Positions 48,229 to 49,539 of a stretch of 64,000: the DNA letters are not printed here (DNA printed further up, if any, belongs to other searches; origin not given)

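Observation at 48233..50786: Three-gene DNA-targeting islet inserted into the conserved truA-rplM-rpsI-cwlD neighbourhood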

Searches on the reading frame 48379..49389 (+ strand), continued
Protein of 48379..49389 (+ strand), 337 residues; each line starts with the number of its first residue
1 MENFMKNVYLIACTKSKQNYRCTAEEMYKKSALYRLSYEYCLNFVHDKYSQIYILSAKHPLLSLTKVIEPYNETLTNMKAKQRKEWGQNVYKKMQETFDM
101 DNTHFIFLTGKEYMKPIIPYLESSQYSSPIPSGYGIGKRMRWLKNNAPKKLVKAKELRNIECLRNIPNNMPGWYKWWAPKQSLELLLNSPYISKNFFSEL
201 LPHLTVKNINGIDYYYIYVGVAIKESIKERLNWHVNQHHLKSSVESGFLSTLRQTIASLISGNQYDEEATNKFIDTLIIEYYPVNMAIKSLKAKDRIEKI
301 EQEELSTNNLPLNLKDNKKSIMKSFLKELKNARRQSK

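Call 68: search_dna_similar(query=window:48391-49389:+, collection=plasmids, mode=protein, max_evalue=0.001, max_rows=15)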
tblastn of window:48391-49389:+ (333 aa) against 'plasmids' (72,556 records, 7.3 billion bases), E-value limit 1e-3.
Records with a match: 72; places in all: 72; records where one place covers at least 80% of the query: 0.
Best place of each record, by identity: <60% 72.
By first word of the organism name: Sphingobium 16; Burkholderia 7; Tolypothrix 4; Sphingomonas 4; Nostoc 4; Variovorax 4; Halalkalicoccus 3; Sphingopyxis 3; Microchaete 2; Natribaculum 2; and 18 more.
By predicted mobility (MOB-suite, as given by PLSDB): conjugative 33; non-mobilizable 29; mobilizable 10.
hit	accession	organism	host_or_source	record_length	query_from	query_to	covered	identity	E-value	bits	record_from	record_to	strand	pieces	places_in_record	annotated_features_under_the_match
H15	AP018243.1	Microchaete diplosiphon NIES-3275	-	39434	1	142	43%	37.1%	1e-17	91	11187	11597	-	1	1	hypothetical protein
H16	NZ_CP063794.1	Tolypothrix sp. PCC 7712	Soil sample,soil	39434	1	142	43%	37.1%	1e-17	91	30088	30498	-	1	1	DUF6884 domain-containing protein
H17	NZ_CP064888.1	Tolypothrix sp. PCC 7601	Fresh water sample,Fresh water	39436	1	142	43%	37.1%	1e-17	91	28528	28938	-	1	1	DUF6884 domain-containing protein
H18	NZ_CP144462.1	Halalkalicoccus sp. FCH27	cell culture,Salt lake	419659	4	142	42%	37.1%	4e-17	90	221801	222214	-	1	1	DUF6884 domain-containing protein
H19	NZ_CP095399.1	Natribaculum luteum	cell culture,brine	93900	1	155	47%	32.9%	4e-17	90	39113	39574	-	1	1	DUF6884 domain-containing protein | GIY-YIG nuclease family protein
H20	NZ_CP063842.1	Sphingopyxis granuli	whole organism,river sediment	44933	4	155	46%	33.6%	7e-17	89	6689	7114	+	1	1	DUF6884 domain-containing protein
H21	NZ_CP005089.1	Sphingobium sp. TKS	-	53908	4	155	46%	33.6%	7e-17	89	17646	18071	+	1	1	DUF6884 domain-containing protein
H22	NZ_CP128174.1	Sphingobium baderi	mixed culture,activated sludge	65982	4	155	46%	33.6%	7e-17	89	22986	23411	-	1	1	DUF6884 domain-containing protein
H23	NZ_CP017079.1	Novosphingobium resinovorum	single cell,soil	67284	4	155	46%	33.6%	7e-17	89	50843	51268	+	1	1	DUF6884 domain-containing protein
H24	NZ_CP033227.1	Sphingobium yanoikuyae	Mixed culture,wastewater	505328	4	155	46%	33.6%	7e-17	89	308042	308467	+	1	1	DUF6884 domain-containing protein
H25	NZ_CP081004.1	Sphingobium sp. V4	cell culture,soil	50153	4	155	46%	32.9%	2e-15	84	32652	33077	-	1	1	DUF6884 domain-containing protein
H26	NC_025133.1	Sphingobium wenxiniae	-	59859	4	155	46%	32.9%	2e-15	84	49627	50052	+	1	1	DUF6884 domain-containing protein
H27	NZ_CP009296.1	Novosphingobium pentaromativorans US6-1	mud sediment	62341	4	155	46%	32.9%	2e-15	84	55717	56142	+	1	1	DUF6884 domain-containing protein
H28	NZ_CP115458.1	Sphingobium yanoikuyae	cell culture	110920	4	155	46%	32.9%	2e-15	84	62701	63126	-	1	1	DUF6884 domain-containing protein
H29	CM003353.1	Sphingomonas sp. MEA3-1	single cell,soil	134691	4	155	46%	32.9%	2e-15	84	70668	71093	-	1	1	record has no annotation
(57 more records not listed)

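Call 69: get_annotated_region(hit=H19, flank=5000)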
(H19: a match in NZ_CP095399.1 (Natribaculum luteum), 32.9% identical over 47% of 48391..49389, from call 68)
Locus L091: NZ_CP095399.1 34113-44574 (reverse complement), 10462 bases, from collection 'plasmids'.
description: Natribaculum luteum strain IBRC-M 10912 plasmid unnamed2, complete sequence
organism: Natribaculum luteum (NCBI taxid 1586232)
taxonomy: Archaea; Euryarchaeota; Halobacteria; Halobacteriales; Natrialbaceae; Natribaculum; Natribaculum luteum
host: -; source: cell culture,brine; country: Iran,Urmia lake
typing (MOB-suite, as given by PLSDB): non-mobilizable; mating-pair formation MPF_T
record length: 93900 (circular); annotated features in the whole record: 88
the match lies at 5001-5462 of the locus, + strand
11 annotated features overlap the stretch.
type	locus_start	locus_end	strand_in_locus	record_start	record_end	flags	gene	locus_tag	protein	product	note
CDS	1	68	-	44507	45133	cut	-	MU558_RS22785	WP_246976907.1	hypothetical protein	-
CDS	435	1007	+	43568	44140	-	-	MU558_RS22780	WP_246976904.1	hypothetical protein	-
CDS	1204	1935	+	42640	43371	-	-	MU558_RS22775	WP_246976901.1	hypothetical protein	-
CDS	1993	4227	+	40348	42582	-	-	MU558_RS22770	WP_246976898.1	hypothetical protein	-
CDS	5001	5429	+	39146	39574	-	-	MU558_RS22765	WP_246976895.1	DUF6884 domain-containing protein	-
CDS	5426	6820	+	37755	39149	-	-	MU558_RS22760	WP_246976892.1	GIY-YIG nuclease family protein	-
CDS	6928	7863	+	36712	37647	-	-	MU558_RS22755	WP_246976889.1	ArdC-like ssDNA-binding domain-containing protein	-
CDS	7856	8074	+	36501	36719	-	-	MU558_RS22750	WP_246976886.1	HalOD1 output domain-containing protein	-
CDS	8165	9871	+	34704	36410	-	-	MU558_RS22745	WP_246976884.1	ATP-binding protein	-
CDS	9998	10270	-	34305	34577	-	-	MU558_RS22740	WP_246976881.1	hypothetical protein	-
CDS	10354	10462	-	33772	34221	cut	-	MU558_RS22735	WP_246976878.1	hypothetical protein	-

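Call 70: get_annotated_region(hit=H20, flank=4000)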
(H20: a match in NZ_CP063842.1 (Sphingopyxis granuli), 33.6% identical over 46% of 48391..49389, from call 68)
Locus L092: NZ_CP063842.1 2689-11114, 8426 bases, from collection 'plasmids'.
description: Sphingopyxis granuli strain RW412 plasmid pRW412c, complete sequence
organism: Sphingopyxis granuli (NCBI taxid 267128)
taxonomy: Bacteria; Pseudomonadota; Alphaproteobacteria; Sphingomonadales; Sphingomonadaceae; Sphingopyxis; Sphingopyxis granuli
host: -; source: whole organism,river sediment; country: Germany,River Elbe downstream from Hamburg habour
typing (MOB-suite, as given by PLSDB): conjugative; replicon rep_cluster_1617; relaxase MOBP; mating-pair formation MPF_T
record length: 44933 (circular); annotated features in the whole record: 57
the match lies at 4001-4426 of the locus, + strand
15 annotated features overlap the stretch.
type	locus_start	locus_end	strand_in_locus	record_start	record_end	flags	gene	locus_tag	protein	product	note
CDS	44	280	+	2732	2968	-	-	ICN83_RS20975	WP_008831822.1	hypothetical protein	-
CDS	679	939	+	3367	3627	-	-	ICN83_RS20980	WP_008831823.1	hypothetical protein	-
CDS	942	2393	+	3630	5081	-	-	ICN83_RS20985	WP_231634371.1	DUF4942 domain-containing protein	-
CDS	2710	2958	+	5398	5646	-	-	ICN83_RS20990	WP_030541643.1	hypothetical protein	-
CDS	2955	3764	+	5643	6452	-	-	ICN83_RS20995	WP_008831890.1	hypothetical protein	-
CDS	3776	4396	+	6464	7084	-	-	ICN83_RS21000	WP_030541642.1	DUF6884 domain-containing protein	-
CDS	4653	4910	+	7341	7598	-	-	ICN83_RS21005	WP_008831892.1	hypothetical protein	-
CDS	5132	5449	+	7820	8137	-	-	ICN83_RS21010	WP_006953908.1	hypothetical protein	-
CDS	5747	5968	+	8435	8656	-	-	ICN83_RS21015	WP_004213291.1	hypothetical protein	-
CDS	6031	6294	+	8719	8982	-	-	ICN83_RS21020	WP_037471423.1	hypothetical protein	-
CDS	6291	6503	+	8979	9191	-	-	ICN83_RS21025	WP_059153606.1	hypothetical protein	-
CDS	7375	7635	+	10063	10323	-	-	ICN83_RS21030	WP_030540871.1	hypothetical protein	-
CDS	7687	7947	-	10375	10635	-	-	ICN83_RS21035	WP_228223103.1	hypothetical protein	-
CDS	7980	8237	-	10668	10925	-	-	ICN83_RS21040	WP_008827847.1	helix-turn-helix transcriptional regulator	-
CDS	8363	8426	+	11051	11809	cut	-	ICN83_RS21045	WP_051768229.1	sigma factor-like helix-turn-helix DNA-binding protein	GO:0006352 - DNA-templated transcription initiation [Evidence IEA]; GO:0006355 - regulation of DNA-templated ...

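Call 71: get_annotated_region(hit=H1, flank=4000)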
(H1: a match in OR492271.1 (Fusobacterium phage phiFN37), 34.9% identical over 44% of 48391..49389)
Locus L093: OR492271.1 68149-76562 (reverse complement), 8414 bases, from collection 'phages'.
description: Fusobacterium phage phiFN37, complete genome.
organism: Fusobacterium phage phiFN37 (NCBI taxid 3079567)
taxonomy: Viruses
host: Fusobacterium necrophorum subsp. necrophorum strain FN37; source: -; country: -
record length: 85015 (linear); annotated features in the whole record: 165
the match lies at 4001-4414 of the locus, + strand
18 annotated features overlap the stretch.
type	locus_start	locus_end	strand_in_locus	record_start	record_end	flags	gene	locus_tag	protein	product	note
CDS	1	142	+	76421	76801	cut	-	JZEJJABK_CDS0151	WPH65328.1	hypothetical protein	unknown function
CDS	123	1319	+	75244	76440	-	-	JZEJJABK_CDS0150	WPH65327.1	DNA helicase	DNA; RNA and nucleotide metabolism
CDS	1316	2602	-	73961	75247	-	-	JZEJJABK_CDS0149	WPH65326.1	hypothetical protein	unknown function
CDS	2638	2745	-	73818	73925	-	-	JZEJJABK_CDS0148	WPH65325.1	hypothetical protein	unknown function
CDS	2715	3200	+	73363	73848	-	-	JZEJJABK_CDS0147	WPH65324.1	ParB-like partition protein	DNA; RNA and nucleotide metabolism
CDS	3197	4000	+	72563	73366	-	-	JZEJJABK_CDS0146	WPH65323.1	queuine tRNA-ribosyltransferase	moron; auxiliary metabolic gene and host takeover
CDS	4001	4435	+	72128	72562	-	-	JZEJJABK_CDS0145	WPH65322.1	hypothetical protein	unknown function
CDS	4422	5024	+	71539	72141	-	-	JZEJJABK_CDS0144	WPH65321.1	queosine precursor transporter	transmembrane transporter activity; queosine salvage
CDS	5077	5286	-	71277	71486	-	-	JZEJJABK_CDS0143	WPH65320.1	hypothetical protein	unknown function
CDS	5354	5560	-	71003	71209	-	-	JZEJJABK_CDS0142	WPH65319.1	hypothetical protein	unknown function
CDS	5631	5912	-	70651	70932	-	-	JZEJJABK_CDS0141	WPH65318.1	hypothetical protein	unknown function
CDS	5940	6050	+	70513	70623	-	-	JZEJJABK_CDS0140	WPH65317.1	hypothetical protein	unknown function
CDS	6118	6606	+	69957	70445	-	-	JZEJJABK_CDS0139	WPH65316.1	ParB-like partition protein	DNA; RNA and nucleotide metabolism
CDS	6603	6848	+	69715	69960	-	-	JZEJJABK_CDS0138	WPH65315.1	hypothetical protein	unknown function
CDS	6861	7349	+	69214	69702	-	-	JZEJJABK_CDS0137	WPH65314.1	hypothetical protein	unknown function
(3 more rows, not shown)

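Call 72: search_protein_families(library=pfam, proteins=[L091:5001-5426:+, L091:5426-6817:+, L093:4001-4432:+, L093:3197-3997:+, L093:2715-3197:+, L092:3776-4393:+], max_evalue=0.01)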
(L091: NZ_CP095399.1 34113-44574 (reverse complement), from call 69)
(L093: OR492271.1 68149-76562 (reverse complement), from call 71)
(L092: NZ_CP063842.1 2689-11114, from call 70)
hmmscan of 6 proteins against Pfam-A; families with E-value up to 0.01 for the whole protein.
L091:5001-5426:+ (142 aa): 1 family
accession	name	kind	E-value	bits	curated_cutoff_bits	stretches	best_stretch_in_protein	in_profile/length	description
PF21818.3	DUF6884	-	1.2e-40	139.2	30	1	4-140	1-135/135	Family of unknown function (DUF6884)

L091:5426-6817:+ (464 aa): 0 families

L093:4001-4432:+ (144 aa): 2 families
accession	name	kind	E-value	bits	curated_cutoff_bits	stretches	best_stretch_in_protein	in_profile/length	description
PF21818.3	DUF6884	-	6.3e-41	140.1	30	1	4-133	1-135/135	Family of unknown function (DUF6884)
PF03883.20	H2O2_YaaD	-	3.4e-05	23.9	29.6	1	37-107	99-170/236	Peroxide stress protein YaaA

L093:3197-3997:+ (267 aa): 0 families

L093:2715-3197:+ (161 aa): 1 family
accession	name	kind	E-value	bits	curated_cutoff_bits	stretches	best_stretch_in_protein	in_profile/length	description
PF02195.25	ParB_N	-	0.0012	19.3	26.3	1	19-73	20-78/95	ParB N-terminal domain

L092:3776-4393:+ (206 aa): 1 family
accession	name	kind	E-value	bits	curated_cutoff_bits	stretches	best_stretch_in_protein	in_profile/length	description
PF21818.3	DUF6884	-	8.6e-50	168.8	30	1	76-204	1-134/135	Family of unknown function (DUF6884)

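Call 73: search_protein_families(library=padloc, proteins=[L091:5001-5426:+, L091:5426-6817:+, L093:4001-4432:+, L093:3197-3997:+, L093:2715-3197:+, L092:3776-4393:+], max_evalue=0.01)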
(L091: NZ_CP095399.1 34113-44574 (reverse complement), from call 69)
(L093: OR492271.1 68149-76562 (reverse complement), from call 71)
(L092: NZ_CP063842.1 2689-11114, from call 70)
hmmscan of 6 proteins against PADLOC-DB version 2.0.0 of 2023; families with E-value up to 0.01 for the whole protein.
L091:5001-5426:+ (142 aa): 1 family
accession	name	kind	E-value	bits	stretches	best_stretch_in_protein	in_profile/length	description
PDLC04712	PDC-M57A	-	4.7e-32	109.2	1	1-141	1-135/138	-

L091:5426-6817:+ (464 aa): 2 families
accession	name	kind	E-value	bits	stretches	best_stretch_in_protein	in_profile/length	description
PDLC04923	PDC-S14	-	8.3e-05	19.8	1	71-105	73-107/320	-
PDLC04925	PDC-S14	-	0.0065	13.5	0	71-105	65-98/301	-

L093:4001-4432:+ (144 aa): 6 families
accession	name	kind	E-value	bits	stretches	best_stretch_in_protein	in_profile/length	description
PDLC04712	PDC-M57A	-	5.9e-49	164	1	1-135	1-136/138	-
PDLC02815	DpdC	-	7.2e-09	33.5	1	13-75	48-110/312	DpdC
PDLC02818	DpdC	-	1.7e-05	22.2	1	17-78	54-115/319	DpdC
PDLC02813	DpdC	-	0.0023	15.3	1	15-80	47-115/310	DpdC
PDLC02816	DpdC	-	0.0055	14.1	1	10-89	45-131/313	DpdC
PDLC02817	DpdC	-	0.0073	13.6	1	39-75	76-112/299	DpdC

L093:3197-3997:+ (267 aa): 0 families

L093:2715-3197:+ (161 aa): 1 family
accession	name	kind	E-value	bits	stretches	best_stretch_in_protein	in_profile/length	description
PDLC03229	MTase_II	-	5.6e-31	105.8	1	1-154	8-165/436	Type II methyltransferase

L092:3776-4393:+ (206 aa): 3 families
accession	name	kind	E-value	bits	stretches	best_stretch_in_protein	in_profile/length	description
PDLC04712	PDC-M57A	-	5.6e-39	131.7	1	76-205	4-134/138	-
PDLC02815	DpdC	-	9.4e-07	26.5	1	89-144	52-107/312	DpdC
PDLC02818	DpdC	-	0.0022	15.3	1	87-139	52-104/319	DpdC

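Call 74: get_annotated_region(hit=H10, flank=5000)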
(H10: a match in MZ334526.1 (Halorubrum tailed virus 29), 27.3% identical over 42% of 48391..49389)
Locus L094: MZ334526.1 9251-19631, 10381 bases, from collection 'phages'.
description: Halorubrum tailed virus 29 isolate HRTV-29/29, complete genome.
organism: Halorubrum tailed virus 29 (NCBI taxid 2878010)
taxonomy: Viruses; Duplodnaviria; Heunggongvirae; Uroviricota; Caudoviricetes; Kirjokansivirales; Haloferuviridae; Dpdavirus; Dpdavirus HRTV29
host: Halorubrum sp.; source: solar saltern; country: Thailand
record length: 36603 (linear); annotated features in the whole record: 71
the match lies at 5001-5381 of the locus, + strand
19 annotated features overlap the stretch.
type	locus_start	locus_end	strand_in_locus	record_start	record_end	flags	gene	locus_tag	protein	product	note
CDS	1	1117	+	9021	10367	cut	-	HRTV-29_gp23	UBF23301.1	terminase large subunit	-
CDS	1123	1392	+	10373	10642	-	-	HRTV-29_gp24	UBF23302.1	Zn finger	-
CDS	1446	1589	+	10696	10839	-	-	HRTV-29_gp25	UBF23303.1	hypothetical protein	-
CDS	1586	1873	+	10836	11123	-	-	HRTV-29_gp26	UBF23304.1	hypothetical protein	-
CDS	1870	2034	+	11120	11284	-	-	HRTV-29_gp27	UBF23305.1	hypothetical protein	-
CDS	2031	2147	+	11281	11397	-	-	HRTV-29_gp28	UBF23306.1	hypothetical protein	-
CDS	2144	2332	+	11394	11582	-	-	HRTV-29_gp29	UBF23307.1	hypothetical protein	-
CDS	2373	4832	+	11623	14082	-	-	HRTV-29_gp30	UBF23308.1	portal protein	-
CDS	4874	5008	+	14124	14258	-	-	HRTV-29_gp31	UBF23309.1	hypothetical protein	-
CDS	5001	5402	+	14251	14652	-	-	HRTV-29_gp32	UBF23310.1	peroxide stress protein YaaA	-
CDS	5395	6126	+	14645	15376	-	-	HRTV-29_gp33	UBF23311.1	DpdA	-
CDS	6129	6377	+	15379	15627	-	-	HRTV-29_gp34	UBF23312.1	hypothetical protein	-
CDS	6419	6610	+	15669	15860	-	-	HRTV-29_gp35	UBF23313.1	hypothetical protein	-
CDS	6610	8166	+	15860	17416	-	-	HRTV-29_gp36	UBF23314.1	hypothetical protein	-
CDS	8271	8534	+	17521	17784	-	-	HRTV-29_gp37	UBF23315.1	hypothetical protein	-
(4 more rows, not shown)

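Call 75: get_annotated_region(hit=H5, flank=4000)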
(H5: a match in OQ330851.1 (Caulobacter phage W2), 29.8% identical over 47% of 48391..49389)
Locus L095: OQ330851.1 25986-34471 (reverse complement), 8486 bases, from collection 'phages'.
description: Caulobacter phage W2, complete genome.
organism: Caulobacter phage W2 (NCBI taxid 3028192)
taxonomy: Viruses; Duplodnaviria; Heunggongvirae; Uroviricota; Caudoviricetes
host: Caulobacter segnis CBR1; source: water sample; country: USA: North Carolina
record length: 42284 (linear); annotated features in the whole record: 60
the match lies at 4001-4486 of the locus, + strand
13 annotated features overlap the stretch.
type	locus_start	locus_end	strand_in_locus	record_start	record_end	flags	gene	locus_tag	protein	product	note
CDS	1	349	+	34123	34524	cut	-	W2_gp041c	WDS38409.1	hypothetical protein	-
CDS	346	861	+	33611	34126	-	-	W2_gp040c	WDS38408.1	hypothetical protein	-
CDS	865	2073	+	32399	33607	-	-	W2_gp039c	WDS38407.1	hypothetical protein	-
CDS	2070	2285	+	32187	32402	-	-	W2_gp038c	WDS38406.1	hypothetical protein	-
CDS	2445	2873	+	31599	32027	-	-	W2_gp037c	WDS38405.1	hypothetical protein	-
CDS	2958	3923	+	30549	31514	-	-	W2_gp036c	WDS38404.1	hypothetical protein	-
CDS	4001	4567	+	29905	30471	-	-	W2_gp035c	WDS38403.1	hypothetical protein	-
CDS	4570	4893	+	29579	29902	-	-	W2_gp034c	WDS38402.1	hypothetical protein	-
CDS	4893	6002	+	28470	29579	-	-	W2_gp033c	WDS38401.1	hypothetical protein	-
CDS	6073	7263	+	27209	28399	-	-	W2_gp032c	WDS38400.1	hypothetical protein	-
CDS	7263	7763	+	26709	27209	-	-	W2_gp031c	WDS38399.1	hypothetical protein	-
CDS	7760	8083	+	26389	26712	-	-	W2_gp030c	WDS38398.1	hypothetical protein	-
CDS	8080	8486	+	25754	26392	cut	-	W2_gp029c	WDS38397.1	hypothetical protein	-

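Call 76: get_annotated_region(hit=H13, flank=4000)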
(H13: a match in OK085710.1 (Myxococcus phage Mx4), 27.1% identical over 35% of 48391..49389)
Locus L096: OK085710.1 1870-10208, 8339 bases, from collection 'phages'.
description: Myxococcus phage Mx4, complete genome.
organism: Myxococcus phage Mx4 (NCBI taxid 2875690)
taxonomy: Viruses; Duplodnaviria; Heunggongvirae; Uroviricota; Caudoviricetes
host: Myxococcus xanthus DZ1; source: Farmyard manure; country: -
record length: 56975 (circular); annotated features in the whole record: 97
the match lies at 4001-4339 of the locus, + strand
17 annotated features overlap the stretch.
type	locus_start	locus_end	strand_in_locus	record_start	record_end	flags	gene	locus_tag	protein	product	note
CDS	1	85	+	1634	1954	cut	-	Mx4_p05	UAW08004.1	hypothetical protein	rasttk_feature_creation_tool=/opt/patric- common/runtime/bin/phanotate version 1.5.0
CDS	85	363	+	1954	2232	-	-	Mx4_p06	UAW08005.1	hypothetical protein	rasttk_feature_creation_tool=/opt/patric- common/runtime/bin/phanotate version 1.5.0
CDS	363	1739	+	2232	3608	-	-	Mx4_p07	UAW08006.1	hypothetical protein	rasttk_feature_creation_tool=/opt/patric- common/runtime/bin/phanotate version 1.5.0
CDS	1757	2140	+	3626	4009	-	-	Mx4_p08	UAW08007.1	hypothetical protein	rasttk_feature_creation_tool=/opt/patric- common/runtime/bin/phanotate version 1.5.0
CDS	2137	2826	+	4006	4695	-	-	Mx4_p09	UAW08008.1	hypothetical protein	rasttk_feature_creation_tool=/opt/patric- common/runtime/bin/phanotate version 1.5.0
CDS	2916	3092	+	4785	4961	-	-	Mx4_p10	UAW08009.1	hypothetical protein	rasttk_feature_creation_tool=/opt/patric- common/runtime/bin/phanotate version 1.5.0; putative integration region ...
CDS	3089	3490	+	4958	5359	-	-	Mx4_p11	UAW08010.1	hypothetical protein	rasttk_feature_creation_tool=/opt/patric- common/runtime/bin/phanotate version 1.5.0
CDS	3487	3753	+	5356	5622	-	-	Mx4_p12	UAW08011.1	hypothetical protein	rasttk_feature_creation_tool=/opt/patric- common/runtime/bin/phanotate version 1.5.0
CDS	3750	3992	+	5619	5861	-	-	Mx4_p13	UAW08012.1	hypothetical protein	rasttk_feature_creation_tool=/opt/patric- common/runtime/bin/phanotate version 1.5.0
CDS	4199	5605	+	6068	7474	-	-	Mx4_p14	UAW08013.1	hypothetical protein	rasttk_feature_creation_tool=/opt/patric- common/runtime/bin/phanotate version 1.5.0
CDS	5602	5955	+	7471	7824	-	-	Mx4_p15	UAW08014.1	hypothetical protein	rasttk_feature_creation_tool=/opt/patric- common/runtime/bin/phanotate version 1.5.0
CDS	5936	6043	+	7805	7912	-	-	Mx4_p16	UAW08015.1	hypothetical protein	rasttk_feature_creation_tool=/opt/patric- common/runtime/bin/phanotate version 1.5.0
CDS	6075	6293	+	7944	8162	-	-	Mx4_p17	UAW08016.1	hypothetical protein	rasttk_feature_creation_tool=/opt/patric- common/runtime/bin/phanotate version 1.5.0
CDS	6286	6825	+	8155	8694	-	-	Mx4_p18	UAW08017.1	hypothetical protein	rasttk_feature_creation_tool=/opt/patric- common/runtime/bin/phanotate version 1.5.0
CDS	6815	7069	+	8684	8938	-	-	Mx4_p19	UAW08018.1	hypothetical protein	rasttk_feature_creation_tool=/opt/patric- common/runtime/bin/phanotate version 1.5.0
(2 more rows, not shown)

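Call 80: get_annotated_region(hit=H2, flank=6000)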
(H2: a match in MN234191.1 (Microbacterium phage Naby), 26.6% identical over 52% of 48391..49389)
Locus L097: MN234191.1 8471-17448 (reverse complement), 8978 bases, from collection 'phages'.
description: Microbacterium phage Naby, complete genome.
organism: Microbacterium phage Naby (NCBI taxid 2599856)
taxonomy: Viruses; Duplodnaviria; Heunggongvirae; Uroviricota; Caudoviricetes; Orlajensenviridae; Pelczarvirinae; Bonaevitaevirus
host: Microbacterium paraoxydans NWU1; source: soil; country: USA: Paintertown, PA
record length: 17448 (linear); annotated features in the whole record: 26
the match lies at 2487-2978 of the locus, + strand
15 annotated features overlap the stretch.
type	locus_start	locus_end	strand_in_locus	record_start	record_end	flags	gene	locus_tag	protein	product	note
CDS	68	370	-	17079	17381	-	26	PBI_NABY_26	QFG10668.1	HNH endonuclease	gp26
CDS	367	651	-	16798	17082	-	25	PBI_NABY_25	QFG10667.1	helix-turn-helix DNA binding domain protein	gp25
CDS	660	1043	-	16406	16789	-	24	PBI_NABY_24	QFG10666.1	hypothetical protein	gp24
CDS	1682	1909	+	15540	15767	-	23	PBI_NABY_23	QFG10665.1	helix-turn-helix DNA binding domain protein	gp23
CDS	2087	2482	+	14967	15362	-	22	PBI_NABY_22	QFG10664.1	helix-turn-helix DNA binding domain protein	gp22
CDS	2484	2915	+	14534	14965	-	21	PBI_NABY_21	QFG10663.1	hypothetical protein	gp21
CDS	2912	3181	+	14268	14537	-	20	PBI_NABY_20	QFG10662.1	hypothetical protein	gp20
CDS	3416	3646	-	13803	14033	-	19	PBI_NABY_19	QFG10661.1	membrane protein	gp19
CDS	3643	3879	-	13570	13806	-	18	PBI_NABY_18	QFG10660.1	membrane protein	gp18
CDS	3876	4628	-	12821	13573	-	17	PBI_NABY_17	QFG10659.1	endolysin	gp17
CDS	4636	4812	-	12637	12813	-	16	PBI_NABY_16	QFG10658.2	hypothetical protein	gp16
CDS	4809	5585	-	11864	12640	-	15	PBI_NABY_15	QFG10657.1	minor tail protein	gp15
CDS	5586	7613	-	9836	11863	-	14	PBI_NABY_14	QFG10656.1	minor tail protein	gp14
CDS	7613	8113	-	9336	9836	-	13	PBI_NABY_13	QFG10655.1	minor tail protein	gp13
CDS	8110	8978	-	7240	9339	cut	12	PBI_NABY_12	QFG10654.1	tape measure protein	gp12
